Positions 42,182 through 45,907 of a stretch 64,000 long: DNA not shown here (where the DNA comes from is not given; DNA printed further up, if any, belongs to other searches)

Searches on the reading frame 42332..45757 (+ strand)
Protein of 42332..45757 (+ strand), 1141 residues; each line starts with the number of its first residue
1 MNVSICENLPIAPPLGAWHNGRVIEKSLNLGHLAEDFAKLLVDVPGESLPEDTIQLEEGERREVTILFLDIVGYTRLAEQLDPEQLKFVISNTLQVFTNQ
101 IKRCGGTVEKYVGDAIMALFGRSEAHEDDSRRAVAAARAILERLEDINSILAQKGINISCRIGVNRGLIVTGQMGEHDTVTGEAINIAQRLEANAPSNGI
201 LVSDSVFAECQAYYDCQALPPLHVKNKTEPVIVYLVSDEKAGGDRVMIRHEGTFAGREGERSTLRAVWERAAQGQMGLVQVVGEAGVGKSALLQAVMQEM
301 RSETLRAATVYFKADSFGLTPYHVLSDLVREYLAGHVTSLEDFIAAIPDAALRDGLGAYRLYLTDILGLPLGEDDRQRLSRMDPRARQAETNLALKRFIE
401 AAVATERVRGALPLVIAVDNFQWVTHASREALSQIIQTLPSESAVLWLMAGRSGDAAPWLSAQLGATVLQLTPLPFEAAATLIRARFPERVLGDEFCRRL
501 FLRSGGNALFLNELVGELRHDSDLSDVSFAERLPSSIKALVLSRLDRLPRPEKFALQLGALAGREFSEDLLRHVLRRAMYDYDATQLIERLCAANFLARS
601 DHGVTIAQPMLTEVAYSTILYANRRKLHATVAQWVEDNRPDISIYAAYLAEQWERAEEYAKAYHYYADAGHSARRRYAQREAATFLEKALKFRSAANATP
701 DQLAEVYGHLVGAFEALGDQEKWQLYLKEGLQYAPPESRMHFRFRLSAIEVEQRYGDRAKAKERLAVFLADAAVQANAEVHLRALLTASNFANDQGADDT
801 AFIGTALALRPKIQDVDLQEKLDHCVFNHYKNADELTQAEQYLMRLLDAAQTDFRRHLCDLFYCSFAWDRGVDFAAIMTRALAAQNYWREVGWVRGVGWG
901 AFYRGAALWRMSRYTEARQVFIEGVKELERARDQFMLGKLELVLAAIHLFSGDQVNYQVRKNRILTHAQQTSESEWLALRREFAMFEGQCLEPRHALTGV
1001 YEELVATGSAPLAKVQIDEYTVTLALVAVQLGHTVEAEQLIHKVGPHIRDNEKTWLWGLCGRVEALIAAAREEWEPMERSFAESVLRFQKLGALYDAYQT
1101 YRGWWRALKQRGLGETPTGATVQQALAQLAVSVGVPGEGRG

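Call 19: search_protein_families(library=pfam, proteins=[window:42332-45757:+], max_evalue=0.0001)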
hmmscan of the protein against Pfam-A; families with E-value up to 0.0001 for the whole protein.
window:42332-45757:+ (1141 aa): 4 families
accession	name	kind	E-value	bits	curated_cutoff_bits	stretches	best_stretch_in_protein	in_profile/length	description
PF13191.12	AAA_16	-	2.5e-21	77.3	32.6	1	254-447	2-166/167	AAA ATPase domain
PF00211.25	Guanylate_cyc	-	4.7e-19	69.1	21.9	1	61-235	6-180/183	Adenylate and Guanylate cyclase catalytic domain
PF13401.12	AAA_22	-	2e-07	31.8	27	1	277-451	6-122/130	AAA domain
PF05729.18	NACHT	-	1.8e-05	25.1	26.7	0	279-488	3-165/167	NACHT domain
